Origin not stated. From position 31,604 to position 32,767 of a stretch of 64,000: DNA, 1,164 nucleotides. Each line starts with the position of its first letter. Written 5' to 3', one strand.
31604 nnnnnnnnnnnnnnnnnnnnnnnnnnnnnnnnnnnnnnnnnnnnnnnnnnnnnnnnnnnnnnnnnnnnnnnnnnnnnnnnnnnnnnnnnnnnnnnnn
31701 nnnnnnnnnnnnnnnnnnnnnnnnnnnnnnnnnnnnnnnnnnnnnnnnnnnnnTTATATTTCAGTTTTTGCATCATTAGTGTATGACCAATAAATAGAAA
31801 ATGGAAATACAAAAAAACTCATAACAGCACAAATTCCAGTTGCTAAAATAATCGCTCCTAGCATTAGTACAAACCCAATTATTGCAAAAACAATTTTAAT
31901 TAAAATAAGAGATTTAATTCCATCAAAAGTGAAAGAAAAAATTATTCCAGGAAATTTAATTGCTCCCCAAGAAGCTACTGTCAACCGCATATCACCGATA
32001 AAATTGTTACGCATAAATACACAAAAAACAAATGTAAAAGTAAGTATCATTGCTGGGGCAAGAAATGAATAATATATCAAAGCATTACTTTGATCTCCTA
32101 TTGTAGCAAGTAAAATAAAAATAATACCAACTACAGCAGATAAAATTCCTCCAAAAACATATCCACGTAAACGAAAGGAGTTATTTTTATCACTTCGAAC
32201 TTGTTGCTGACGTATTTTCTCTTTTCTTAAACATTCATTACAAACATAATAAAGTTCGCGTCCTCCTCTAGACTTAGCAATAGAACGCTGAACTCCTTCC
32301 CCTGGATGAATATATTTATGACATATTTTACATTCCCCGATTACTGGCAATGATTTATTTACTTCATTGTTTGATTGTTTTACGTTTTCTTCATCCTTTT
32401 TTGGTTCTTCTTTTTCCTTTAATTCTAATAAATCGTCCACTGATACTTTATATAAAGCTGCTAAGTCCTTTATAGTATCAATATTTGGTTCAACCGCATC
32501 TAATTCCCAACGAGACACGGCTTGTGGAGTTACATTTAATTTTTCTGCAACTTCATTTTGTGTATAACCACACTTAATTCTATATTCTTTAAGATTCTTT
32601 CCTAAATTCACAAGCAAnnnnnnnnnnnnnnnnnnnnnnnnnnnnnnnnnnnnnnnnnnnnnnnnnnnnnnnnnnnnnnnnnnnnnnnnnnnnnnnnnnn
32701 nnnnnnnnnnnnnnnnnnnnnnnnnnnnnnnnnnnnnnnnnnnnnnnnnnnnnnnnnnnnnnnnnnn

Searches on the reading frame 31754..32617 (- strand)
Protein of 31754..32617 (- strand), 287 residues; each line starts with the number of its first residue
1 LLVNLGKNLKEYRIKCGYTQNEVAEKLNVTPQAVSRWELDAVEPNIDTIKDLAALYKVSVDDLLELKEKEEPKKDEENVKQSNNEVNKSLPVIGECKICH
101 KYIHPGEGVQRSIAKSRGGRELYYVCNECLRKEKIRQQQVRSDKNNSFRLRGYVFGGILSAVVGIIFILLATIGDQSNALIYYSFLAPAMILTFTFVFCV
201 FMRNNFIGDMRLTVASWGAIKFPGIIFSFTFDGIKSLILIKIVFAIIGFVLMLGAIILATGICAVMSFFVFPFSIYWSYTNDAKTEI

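Call 43: search_protein_families(library=ncbifam, proteins=[window:31754-32617:-], max_evalue=0.001)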
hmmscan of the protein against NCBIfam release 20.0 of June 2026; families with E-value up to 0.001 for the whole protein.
window:31754-32617:- (287 aa): 10 families
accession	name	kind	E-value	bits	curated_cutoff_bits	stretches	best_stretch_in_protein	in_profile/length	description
NF041951.1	phage_RstR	subfamily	1.6e-13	50.8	80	1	4-80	2-77/108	RstR family transcriptional repressor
NF047948.1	male_kill_WMK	equivalog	2.7e-11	43.5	300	1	4-86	162-242/300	WO male-killing family protein Wmk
NF052239.1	antitox_spr1629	equivalog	2.5e-10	40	335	1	5-79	3-78/377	spr1629 family repressor/antitoxin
NF007408.0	PRK09943.1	equivalog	2.7e-08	33.6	211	1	4-106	7-101/185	HTH-type transcriptional regulator PuuR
TIGR03830.1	CxxCG_CxxCG_HTH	subfamily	2.2e-06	27.5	61.8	1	6-48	67-109/127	type II TA system antitoxin MqsA family protein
NF007257.0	PRK09706.1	subfamily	3.6e-06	26.8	101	1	5-80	6-84/135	transcriptional repressor DicA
NF003162.0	PRK04140.1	equivalog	1.1e-05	24.6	263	1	6-94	128-218/317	transcriptional regulator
NF058600.1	TransRegSco1979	equivalog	1.4e-05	24.3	350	1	4-66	8-74/280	Sco1979 family transcriptional regulator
TIGR03070.1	couple_hipB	subfamily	0.00023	21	71.65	1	5-51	3-49/58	type II toxin-antitoxin system Y4mF family antitoxin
NF047542.1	telomere_Tap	equivalog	0.00042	19.1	600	1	12-80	25-89/695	telomere-associated protein Tap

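Call 51: search_protein_families(library=pfam, proteins=[window:31754-32617:-], max_evalue=0.01)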
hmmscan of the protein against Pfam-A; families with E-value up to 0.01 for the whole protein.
window:31754-32617:- (287 aa): 6 families
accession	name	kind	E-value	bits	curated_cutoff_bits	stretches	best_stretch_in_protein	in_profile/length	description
PF01381.28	HTH_3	-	8.6e-16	58.2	23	1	9-63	1-55/55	Helix-turn-helix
PF13560.12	HTH_31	-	1.1e-09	38.9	27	1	5-65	2-63/64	Helix-turn-helix domain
PF12844.13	HTH_19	-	3.2e-08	33.8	30.2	1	6-67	1-62/64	Helix-turn-helix domain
PF13443.12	HTH_26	-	9.1e-06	26.3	22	1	8-67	1-61/63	Cro/C1-type HTH DNA-binding domain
PF13518.12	HTH_28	-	0.0025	18.3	25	0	15-37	11-32/52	Helix-turn-helix domain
PF13384.12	HTH_23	-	0.0072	16.6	24.6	0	14-37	14-37/50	Homeodomain-like domain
